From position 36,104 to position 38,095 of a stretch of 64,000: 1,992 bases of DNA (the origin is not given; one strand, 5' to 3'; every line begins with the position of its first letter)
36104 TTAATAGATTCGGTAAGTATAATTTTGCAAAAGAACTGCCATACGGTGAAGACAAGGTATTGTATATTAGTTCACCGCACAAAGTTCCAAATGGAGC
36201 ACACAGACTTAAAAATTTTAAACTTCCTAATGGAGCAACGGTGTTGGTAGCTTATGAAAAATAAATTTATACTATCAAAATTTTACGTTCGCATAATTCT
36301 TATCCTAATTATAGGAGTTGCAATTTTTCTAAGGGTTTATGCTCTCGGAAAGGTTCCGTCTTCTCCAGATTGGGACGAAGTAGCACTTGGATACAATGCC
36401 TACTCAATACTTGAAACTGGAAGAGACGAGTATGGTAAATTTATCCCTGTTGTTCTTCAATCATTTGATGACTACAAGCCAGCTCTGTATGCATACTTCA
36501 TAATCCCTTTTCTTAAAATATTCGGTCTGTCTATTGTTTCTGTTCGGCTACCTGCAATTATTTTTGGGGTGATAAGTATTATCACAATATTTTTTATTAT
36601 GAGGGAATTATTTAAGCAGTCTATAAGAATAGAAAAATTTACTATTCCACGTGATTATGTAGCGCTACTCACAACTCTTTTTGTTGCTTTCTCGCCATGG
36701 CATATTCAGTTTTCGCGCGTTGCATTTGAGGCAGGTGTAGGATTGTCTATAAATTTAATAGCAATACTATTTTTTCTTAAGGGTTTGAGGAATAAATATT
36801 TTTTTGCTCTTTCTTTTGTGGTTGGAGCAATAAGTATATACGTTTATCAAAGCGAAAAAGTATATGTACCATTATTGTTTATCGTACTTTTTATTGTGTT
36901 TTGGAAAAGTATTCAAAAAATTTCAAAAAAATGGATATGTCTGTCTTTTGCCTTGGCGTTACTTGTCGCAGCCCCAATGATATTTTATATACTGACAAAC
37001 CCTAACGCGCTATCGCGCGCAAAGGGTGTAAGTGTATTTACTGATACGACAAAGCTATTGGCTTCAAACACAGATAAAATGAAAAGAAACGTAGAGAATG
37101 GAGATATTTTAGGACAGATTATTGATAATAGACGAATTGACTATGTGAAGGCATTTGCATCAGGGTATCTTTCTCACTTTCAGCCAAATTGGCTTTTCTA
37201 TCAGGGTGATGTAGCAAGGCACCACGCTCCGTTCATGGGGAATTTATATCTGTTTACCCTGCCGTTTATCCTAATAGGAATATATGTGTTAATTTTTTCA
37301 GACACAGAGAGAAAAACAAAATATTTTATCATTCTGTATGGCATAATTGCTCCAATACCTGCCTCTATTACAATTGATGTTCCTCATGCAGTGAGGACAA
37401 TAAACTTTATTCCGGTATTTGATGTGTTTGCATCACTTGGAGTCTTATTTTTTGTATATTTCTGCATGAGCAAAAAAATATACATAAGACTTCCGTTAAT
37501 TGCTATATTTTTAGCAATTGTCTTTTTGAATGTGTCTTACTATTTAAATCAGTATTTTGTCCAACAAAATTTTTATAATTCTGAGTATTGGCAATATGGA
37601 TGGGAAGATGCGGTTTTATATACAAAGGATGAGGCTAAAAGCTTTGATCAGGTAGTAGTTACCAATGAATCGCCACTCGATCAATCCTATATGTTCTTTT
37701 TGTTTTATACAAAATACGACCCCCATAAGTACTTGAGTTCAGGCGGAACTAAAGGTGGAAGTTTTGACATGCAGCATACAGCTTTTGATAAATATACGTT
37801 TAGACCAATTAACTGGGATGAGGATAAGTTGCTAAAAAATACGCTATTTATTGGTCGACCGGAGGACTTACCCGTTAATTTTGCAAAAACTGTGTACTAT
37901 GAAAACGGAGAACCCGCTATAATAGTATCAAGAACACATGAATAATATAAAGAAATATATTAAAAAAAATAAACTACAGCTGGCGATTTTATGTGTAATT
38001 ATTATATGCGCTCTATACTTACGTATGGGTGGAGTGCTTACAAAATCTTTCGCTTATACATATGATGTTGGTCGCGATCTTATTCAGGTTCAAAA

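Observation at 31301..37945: Four-fold tandem array of PMT_2/GT39-like paralogs, with a second pair at 7336..10718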

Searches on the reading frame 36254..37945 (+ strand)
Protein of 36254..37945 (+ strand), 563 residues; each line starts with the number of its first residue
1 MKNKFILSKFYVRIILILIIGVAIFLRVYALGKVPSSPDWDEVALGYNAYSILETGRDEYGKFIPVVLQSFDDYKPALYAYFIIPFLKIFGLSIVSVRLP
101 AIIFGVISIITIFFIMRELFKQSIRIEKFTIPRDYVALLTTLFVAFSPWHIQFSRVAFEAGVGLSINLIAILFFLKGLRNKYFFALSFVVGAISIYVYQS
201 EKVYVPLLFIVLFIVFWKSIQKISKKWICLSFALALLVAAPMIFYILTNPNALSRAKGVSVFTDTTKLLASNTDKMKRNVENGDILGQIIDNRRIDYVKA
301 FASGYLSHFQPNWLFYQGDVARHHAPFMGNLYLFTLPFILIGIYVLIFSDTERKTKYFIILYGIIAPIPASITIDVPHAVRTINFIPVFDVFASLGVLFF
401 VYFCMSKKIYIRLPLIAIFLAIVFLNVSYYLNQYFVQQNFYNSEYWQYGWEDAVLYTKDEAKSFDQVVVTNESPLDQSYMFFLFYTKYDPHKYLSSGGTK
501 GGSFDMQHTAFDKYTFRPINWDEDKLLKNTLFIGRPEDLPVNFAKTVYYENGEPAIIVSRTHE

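Call 6: search_protein_families(library=pfam, proteins=[window:36254-37945:+], max_evalue=0.01)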
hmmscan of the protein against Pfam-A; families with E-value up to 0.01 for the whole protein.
window:36254-37945:+ (563 aa): 1 family
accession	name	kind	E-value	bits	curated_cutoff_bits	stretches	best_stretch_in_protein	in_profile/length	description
PF13231.12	PMT_2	-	5.3e-09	36.9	26.1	1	75-244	2-159/160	Dolichyl-phosphate-mannose-protein mannosyltransferase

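Call 13: find_encoding_contigs(protein=window:36254-37945:+, flank=10000, max_places=4)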
Protein window:36254-37945:+ (563 aa): 5 contigs read that carry it; 1 place shown.
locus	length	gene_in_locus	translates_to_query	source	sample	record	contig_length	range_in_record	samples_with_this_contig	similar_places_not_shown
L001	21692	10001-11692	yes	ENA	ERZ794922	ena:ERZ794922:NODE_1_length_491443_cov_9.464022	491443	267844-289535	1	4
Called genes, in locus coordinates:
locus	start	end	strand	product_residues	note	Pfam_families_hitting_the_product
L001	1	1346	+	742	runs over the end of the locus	PF09586:YfhO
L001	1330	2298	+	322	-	PF13641:Glyco_tranf_2_3, PF00535:Glycos_transf_2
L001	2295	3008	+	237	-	PF00535:Glycos_transf_2, PF10111:Glyco_tranf_2_2 (weak), PF13641:Glyco_tranf_2_3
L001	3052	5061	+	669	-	-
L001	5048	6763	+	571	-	PF13231:PMT_2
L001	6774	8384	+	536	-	PF13231:PMT_2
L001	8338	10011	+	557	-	PF02366:PMT, PF13231:PMT_2 (weak)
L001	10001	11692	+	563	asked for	PF13231:PMT_2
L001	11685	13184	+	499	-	-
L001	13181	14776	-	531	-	-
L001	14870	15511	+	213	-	PF01209:Ubie_methyltran, PF08003:Methyltransf_9 (weak), PF13489:Methyltransf_23, PF05219:DREV (weak), PF13847:Methyltransf_31, PF08241:Methyltransf_11, PF08242:Methyltransf_12, PF13649:Methyltransf_25, +3 more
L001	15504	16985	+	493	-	-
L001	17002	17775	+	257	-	PF00535:Glycos_transf_2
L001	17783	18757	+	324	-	PF01073:3Beta_HSD, PF01370:Epimerase, PF02719:Polysacc_synt_2 (faint), PF04321:RmlD_sub_bind, PF05368:NmrA (faint), PF16363:GDP_Man_Dehyd, PF07993:NAD_binding_4 (weak)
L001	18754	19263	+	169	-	PF18915:DUF5667 (weak)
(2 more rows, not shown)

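Call 15: find_homologous_proteins(query=window:36254-37945:+, max_evalue=1e-10)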
Query window:36254-37945:+ (563 aa): 2909 proteins with E <= 1e-10 among 8000 candidates; the best 120 are listed.
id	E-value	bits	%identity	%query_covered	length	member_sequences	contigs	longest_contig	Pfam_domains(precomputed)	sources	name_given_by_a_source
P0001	0.0e+0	1252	100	100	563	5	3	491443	PF13231.13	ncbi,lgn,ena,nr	ncbi:MAG TPA: glycosyltransferase family 39 protein [Candidatus Levybacteria bacterium]|nr:glycosylt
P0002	0.0e+0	1142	88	100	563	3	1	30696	PF13231.13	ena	-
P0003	0.0e+0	1119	87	100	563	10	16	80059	PF13231.13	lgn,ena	-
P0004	1.1e-244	832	65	98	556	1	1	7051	-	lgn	-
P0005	4.2e-243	826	64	99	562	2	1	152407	PF13231.13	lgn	-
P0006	1.5e-234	798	63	96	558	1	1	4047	-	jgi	jgi:hypothetical protein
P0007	1.5e-233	795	62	95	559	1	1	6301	PF13231.13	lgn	-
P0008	1.8e-232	791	62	100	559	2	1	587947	PF13231.13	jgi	-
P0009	2.3e-232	791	62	99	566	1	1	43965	-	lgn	-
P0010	5.4e-232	790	61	100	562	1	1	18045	PF13231.13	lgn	-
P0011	6.3e-231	786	62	99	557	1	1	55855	-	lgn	-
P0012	7.9e-230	783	62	96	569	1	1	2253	PF13231.13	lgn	-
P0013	1.4e-229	782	60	98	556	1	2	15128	PF13231.13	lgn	-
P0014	1.1e-228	779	61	96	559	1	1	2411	PF13231.13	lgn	-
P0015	1.6e-228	778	61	96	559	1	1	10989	PF13231.13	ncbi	-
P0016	2.0e-228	778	61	96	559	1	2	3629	PF13231.13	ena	-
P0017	8.5e-227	773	62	99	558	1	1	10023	PF13231.13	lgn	-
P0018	4.3e-225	767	61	100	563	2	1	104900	PF13231.13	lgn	-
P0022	1.5e-223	762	60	100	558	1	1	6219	PF13231.13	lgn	-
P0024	7.6e-223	760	59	100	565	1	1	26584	PF13231.13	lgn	-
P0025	8.6e-222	756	60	100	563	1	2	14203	PF13231.13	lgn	-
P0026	9.7e-221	753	60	100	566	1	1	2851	PF13231.13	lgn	-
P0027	5.8e-217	740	59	97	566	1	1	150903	PF13231.13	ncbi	-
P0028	5.1e-216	737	59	100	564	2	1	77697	PF13231.13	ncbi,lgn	-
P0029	5.5e-215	734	58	99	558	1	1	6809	PF13231.13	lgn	-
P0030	3.1e-214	731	62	93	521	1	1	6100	PF13231.13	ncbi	-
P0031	2.6e-212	725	58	100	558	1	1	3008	PF13231.13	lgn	-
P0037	1.3e-193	663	56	95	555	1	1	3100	PF13231.13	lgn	-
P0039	1.1e-190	653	53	94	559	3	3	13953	PF13231.13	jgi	-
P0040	1.9e-190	653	53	97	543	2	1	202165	PF13231.13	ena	-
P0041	4.5e-190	651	53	98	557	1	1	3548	PF13231.13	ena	-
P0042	4.3e-188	645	54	97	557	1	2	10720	PF13231.13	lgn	-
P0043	1.2e-187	643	52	97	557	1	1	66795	PF13231.13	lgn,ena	-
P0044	2.0e-187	643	53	97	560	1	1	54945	PF13231.13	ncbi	-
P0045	9.3e-187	640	54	97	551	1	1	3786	PF13231.13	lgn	-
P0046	1.0e-186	640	53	97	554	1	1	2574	PF13231.13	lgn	-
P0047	3.1e-186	639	53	96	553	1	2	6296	PF13231.13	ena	-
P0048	9.5e-186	637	54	97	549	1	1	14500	PF13231.13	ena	-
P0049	1.1e-185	637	51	96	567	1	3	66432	PF13231.13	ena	-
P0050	1.2e-185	637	51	99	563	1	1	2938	PF13231.13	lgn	-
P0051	1.3e-185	637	51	94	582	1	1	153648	PF13231.13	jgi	jgi:4-amino-4-deoxy-L-arabinose transferase-like glycosyltransferase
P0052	2.7e-185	636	52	96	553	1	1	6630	PF13231.13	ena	-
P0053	2.9e-185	635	52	95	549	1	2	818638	PF13231.13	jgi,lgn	jgi:4-amino-4-deoxy-L-arabinose transferase-like glycosyltransferase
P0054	3.8e-185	635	53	95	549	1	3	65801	PF13231.13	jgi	jgi:4-amino-4-deoxy-L-arabinose transferase-like glycosyltransferase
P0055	5.3e-185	635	52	96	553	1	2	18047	PF13231.13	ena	-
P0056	9.1e-185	634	51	95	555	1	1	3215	PF13231.13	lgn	-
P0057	1.5e-184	633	53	94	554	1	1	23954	PF13231.13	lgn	-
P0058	5.9e-184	631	51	96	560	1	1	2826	PF13231.13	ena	-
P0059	1.0e-183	630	50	98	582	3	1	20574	PF13231.13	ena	-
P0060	1.1e-183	630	52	97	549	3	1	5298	PF13231.13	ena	-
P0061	2.1e-183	629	52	99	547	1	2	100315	PF13231.13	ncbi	-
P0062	3.4e-183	629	52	96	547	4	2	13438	PF13231.13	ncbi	-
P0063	1.2e-182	627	52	95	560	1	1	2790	PF13231.13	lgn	-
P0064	1.2e-182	627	52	94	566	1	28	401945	PF13231.13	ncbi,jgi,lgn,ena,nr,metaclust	ncbi:MAG: hypothetical protein A3C30_00635 [Candidatus Levybacteria bacterium RIFCSPHIGHO2_02_FULL_4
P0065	1.8e-182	626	53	97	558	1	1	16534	PF13231.13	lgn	-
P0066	2.0e-182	626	52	99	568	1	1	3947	PF13231.13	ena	-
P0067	2.2e-182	626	51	99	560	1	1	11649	PF13231.13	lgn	-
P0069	3.4e-182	625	53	94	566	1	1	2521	PF13231.13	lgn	-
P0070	1.2e-181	623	52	94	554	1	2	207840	PF13231.13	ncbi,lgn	-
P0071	2.3e-181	623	51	96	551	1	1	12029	PF13231.13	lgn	-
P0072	1.1e-180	620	51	99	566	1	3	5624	PF13231.13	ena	-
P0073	1.4e-180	620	51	95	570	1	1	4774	PF13231.13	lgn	-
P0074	1.4e-180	620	51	97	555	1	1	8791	PF13231.13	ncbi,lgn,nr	ncbi:MAG: glycosyltransferase family 39 protein [Cyanobacteria bacterium]|nr:glycosyltransferase fam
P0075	3.5e-180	619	52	99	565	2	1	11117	PF13231.13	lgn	-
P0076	5.5e-180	618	49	99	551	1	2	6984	PF13231.13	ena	-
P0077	1.3e-179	617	51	95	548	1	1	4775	PF13231.13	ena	-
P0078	2.2e-179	616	51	98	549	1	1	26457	PF13231.13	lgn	-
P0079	2.3e-179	616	50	96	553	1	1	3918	PF13231.13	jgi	jgi:4-amino-4-deoxy-L-arabinose transferase-like glycosyltransferase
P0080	2.8e-179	616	50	99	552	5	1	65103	PF13231.13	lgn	-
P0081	3.6e-179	615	51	95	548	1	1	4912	PF13231.13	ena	-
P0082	4.4e-179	615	52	97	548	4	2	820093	PF02366.25,PF13231.13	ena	-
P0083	4.6e-179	615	50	96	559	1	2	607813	PF13231.13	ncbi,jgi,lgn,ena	-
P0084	4.8e-179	615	52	95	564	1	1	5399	PF13231.13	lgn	-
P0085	5.4e-179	615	50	100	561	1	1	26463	PF13231.13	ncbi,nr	ncbi:MAG TPA: glycosyltransferase family 39 protein [Patescibacteria group bacterium]|nr:glycosyltra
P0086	8.2e-179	614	50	96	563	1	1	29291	PF13231.13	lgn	-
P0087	8.9e-179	614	50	98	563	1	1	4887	PF02366.25,PF13231.13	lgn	-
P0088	9.7e-179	614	51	99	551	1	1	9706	PF13231.13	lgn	-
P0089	1.1e-178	614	50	99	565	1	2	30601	PF13231.13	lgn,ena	-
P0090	1.3e-178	613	50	97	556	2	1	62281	PF13231.13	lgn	-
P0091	1.9e-178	613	52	99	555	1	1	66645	PF13231.13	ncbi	-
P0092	2.3e-178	613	52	96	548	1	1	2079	PF13231.13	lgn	-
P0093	2.4e-178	613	52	97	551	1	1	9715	PF02366.25,PF13231.13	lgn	-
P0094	2.6e-178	613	52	97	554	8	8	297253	PF13231.13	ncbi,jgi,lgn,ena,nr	ncbi:MAG: hypothetical protein AUK12_00580 [Candidatus Levybacteria bacterium CG2_30_37_29]|nr:MAG: 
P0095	3.0e-178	612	52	97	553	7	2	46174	PF13231.13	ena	-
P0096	5.2e-178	611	50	97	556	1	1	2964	PF13231.13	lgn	-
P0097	5.9e-178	611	53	96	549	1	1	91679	PF13231.13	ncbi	-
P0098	6.4e-178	611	51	96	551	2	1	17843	PF13231.13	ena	-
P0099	6.6e-178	611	51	97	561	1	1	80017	PF13231.13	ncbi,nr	ncbi:MAG: glycosyltransferase family 39 protein [Candidatus Levybacteria bacterium]|nr:glycosyltrans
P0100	9.7e-178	611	51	98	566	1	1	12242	PF13231.13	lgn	-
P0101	1.0e-177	611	52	96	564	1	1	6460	PF13231.13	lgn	-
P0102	1.1e-177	610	49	96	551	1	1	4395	PF13231.13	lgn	-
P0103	1.2e-177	610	50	96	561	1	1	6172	PF13231.13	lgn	-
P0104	1.3e-177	610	51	98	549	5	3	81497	PF13231.13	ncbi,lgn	-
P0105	2.0e-177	610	51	99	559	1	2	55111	PF13231.13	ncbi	-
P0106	2.3e-177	609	51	99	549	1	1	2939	PF13231.13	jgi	-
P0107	3.6e-177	609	49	97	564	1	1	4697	PF13231.13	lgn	-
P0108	3.9e-177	609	50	94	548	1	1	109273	PF02366.25,PF13231.13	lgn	-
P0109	4.5e-177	608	52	96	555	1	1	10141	PF13231.13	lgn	-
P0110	8.8e-177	607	51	94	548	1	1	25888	PF13231.13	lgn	-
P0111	1.2e-176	607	51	96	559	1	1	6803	PF13231.13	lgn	-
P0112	1.4e-176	607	52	97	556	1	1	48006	PF13231.13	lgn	-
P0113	2.0e-176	606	50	98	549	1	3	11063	PF13231.13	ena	-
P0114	2.3e-176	606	50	97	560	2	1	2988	PF13231.13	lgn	-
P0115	2.6e-176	606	51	97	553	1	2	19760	PF13231.13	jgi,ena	-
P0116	3.8e-176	605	50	99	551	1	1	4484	PF02366.25,PF13231.13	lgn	-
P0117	3.9e-176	605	51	97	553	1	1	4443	PF13231.13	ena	-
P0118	4.2e-176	605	51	97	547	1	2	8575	PF13231.13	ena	-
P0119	5.7e-176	605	49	95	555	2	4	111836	PF13231.13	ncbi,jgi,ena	-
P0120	6.7e-176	605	51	94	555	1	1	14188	PF13231.13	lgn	-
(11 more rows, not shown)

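Call 18: find_encoding_contigs(protein=P0008, flank=10000, max_places=1)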
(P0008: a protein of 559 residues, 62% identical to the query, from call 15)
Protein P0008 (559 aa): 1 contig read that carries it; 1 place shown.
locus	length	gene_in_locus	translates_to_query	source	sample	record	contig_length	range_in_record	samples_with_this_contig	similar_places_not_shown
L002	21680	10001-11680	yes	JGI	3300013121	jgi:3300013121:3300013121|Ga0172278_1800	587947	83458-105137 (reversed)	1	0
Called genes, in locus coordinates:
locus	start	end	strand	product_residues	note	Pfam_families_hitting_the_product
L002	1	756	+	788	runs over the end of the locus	PF09586:YfhO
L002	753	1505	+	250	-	PF00535:Glycos_transf_2, PF10111:Glyco_tranf_2_2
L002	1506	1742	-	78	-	PF18893:DUF5652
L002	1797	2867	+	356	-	PF00534:Glycos_transf_1, PF13692:Glyco_trans_1_4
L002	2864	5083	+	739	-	PF09586:YfhO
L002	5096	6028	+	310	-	PF00535:Glycos_transf_2, PF13641:Glyco_tranf_2_3, PF13712:Glyco_tranf_2_5 (faint), PF13632:Glyco_trans_2_3 (weak)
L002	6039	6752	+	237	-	PF00535:Glycos_transf_2, PF10111:Glyco_tranf_2_2 (weak), PF13641:Glyco_tranf_2_3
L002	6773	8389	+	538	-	PF02366:PMT (weak), PF02516:STT3 (weak), PF13231:PMT_2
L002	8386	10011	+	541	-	PF02366:PMT, PF13231:PMT_2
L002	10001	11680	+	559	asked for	PF13231:PMT_2 (weak)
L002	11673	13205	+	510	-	PF13231:PMT_2 (weak)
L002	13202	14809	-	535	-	PF13231:PMT_2 (weak)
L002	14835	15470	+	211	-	PF01209:Ubie_methyltran, PF05219:DREV (faint), PF13489:Methyltransf_23, PF07021:MetW, PF13847:Methyltransf_31, PF08241:Methyltransf_11, PF08242:Methyltransf_12, PF13649:Methyltransf_25, +1 more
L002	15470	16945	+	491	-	-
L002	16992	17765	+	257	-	PF00535:Glycos_transf_2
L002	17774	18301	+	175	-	PF18915:DUF5667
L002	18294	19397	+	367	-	PF26314:MptA_B_family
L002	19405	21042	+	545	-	PF10131:PTPS_related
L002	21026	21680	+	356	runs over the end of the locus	PF13439:Glyco_transf_4, PF00534:Glycos_transf_1, PF13692:Glyco_trans_1_4, PF13524:Glyco_trans_1_2, PF20706:GT4-conflict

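Call 19: find_encoding_contigs(protein=P0053, flank=10000, max_places=1)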
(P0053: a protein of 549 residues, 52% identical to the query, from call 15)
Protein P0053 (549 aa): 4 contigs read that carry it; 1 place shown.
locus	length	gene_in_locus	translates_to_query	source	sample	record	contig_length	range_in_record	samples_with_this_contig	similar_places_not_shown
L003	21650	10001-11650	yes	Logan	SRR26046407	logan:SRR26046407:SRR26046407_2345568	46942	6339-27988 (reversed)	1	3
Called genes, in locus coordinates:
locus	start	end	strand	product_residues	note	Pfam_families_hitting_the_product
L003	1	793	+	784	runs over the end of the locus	PF09586:YfhO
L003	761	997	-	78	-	PF18893:DUF5652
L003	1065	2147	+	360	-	PF00534:Glycos_transf_1, PF13692:Glyco_trans_1_4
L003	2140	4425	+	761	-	PF09586:YfhO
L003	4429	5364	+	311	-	PF00535:Glycos_transf_2, PF10111:Glyco_tranf_2_2 (weak), PF13641:Glyco_tranf_2_3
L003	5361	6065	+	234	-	PF00535:Glycos_transf_2, PF10111:Glyco_tranf_2_2 (weak), PF13641:Glyco_tranf_2_3 (weak)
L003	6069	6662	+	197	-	PF13489:Methyltransf_23, PF13847:Methyltransf_31 (weak), PF08241:Methyltransf_11, PF08242:Methyltransf_12 (faint), PF13649:Methyltransf_25 (weak)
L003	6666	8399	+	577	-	PF13231:PMT_2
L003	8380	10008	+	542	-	PF02366:PMT, PF13231:PMT_2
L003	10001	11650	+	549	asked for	PF13231:PMT_2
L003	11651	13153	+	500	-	PF13231:PMT_2 (weak)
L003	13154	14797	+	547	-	PF13231:PMT_2 (weak), PF10131:PTPS_related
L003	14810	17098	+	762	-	PF00535:Glycos_transf_2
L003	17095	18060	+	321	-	PF01073:3Beta_HSD, PF01370:Epimerase, PF02719:Polysacc_synt_2, PF04321:RmlD_sub_bind, PF05368:NmrA (weak), PF07993:NAD_binding_4 (faint), PF13460:NAD_binding_10 (weak), PF16363:GDP_Man_Dehyd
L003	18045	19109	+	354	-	PF13439:Glyco_transf_4, PF00534:Glycos_transf_1, PF13692:Glyco_trans_1_4, PF13524:Glyco_trans_1_2, PF20706:GT4-conflict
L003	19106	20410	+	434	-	PF01943:Polysacc_synt, PF13440:Polysacc_synt_3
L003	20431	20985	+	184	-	PF00908:dTDP_sugar_isom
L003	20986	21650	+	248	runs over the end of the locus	PF00535:Glycos_transf_2, PF10111:Glyco_tranf_2_2 (weak)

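Call 25: predict_structure(alignment_id=A2)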
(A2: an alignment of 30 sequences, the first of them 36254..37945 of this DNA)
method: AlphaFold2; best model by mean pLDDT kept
length: 563 residues; sequences in the alignment: 30
mean_pLDDT: 89.4   pTM: 0.90
mean pLDDT of the five models: 89.4, 88.2, 88.2, 88.2, 85.4
residues with pLDDT >= 90: 355; 70-90: 178; 50-70: 26; < 50: 4
segments of 3 or more residues with pLDDT < 50: 1-3
pLDDT, mean of each block of 10 residues (from residue 1): 64 97 95 88 93 91 81 80 96 95 97 98 93 97 95 89 96 97 97 91 94 97 96 96 87 74 69 80 82 77 91 88 87 94 97 97 94 84 92 97 93 94 95 93 90 92 90 86 93 82 62 87 88 90 87 91 61
secondary structure, 60 per line:
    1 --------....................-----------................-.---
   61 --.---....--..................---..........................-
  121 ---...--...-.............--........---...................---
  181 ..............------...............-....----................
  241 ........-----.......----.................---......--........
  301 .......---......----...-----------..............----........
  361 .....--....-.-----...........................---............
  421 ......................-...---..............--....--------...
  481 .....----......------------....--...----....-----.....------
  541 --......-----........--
elements in order: H9-28 H40-55 E67-70 E73-76 H77-90 H94-119 E124-126 E129-131 H133-145 H148-155 H159-177 H181-194 H201-215 H217-220 H225-248 H254-259 H265-281 H285-290 H293-307 H311-316 H335-348 H353-365 H368-371 H379-405 H409-442 H450-463 E466-469 H478-485 H490-495 E508-511 E514-516 H521-524 E530-534 E543-548 E554-561

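Call 27: fold_search(model_id=the predicted structure, library=pdb)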
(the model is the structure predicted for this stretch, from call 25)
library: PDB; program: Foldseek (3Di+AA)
matches with E <= 10: 202; with E <= 0.001: 16
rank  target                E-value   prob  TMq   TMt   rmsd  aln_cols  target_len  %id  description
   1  8agc_A                1.3e-08  1.00  0.49  0.41  13.7       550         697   14  Structure of yeast oligosaccharylransferase complex with lipid-linked oligosaccharide and non-acceptor peptide bound (released 2022-12-07)
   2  8b6l_I                3.3e-08  1.00  0.49  0.42  12.3       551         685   12  Subtomogram average of the human Sec61-TRAP-OSTA-translocon (released 2022-12-07)
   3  5ezm                  8.0e-08  1.00  0.52  0.54  10.6       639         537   11  Crystal Structure of ArnT from Cupriavidus metallidurans in the apo state (released 2016-02-17)
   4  6s7t_A                1.2e-07  1.00  0.52  0.42  13.1       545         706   11  Cryo-EM structure of human oligosaccharyltransferase complex OST-B (released 2019-12-18)
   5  9n9j_I                1.2e-07  1.00  0.49  0.41  14.0       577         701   13  Structure of a GRP94 folding intermediate engaged with a CCDC134- and FKBP11-bound secretory translocon (released 2025-11-19)
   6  6s7o_A                2.5e-07  1.00  0.50  0.44  13.2       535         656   12  Cryo-EM structure of human oligosaccharyltransferase complex OST-A (released 2019-12-18)
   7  8pn9_A                3.5e-07  1.00  0.52  0.46  13.1       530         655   11  Structure of human oligosaccharyltransferase OST-A complex bound to NGI-1 (released 2024-05-08)
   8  5f15                  3.6e-07  1.00  0.53  0.55  10.1       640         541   11  Crystal Structure of ArnT from Cupriavidus metallidurans bound to Undecaprenyl phosphate (released 2016-02-17)
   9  6gxc_A                7.0e-07  1.00  0.49  0.40  14.0       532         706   15  Bacterial oligosaccharyltransferase PglB in complex with an inhibitory peptide and a reactive lipid-linked oligosaccha (released 2018-11-14)
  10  5ogl_A                2.2e-06  1.00  0.48  0.40  13.9       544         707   15  Structure of bacterial oligosaccharyltransferase PglB in complex with an acceptor peptide and an lipid-linked oligosac (released 2017-10-25)
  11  9i5k_A                2.3e-05  1.00  0.46  0.51  11.4       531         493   13  Structure of the Chaetomium thermophilum Pmt4 homodimer (C2 symmetry) (released 2025-12-24)
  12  9i5l_A                8.4e-05  1.00  0.32  0.26   4.9       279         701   14  Structure of the Chaetomium thermophilum Pmt4 homodimer (C1 symmetry) (released 2025-12-24)
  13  9e61_A                6.4e-04  1.00  0.32  0.25   5.0       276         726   15  Cryo-EM structure of Saccharomyces cerevisiae Pmt4 apo form (released 2025-10-15)
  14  9e6i_B                7.4e-04  1.00  0.31  0.25   5.1       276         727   15  Cryo-EM structure of Saccharomyces cerevisiae Pmt4-Ccw5 complex (released 2025-10-15)
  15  9e61_B                8.4e-04  1.00  0.32  0.25   5.1       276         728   14  Cryo-EM structure of Saccharomyces cerevisiae Pmt4 apo form (released 2025-10-15)
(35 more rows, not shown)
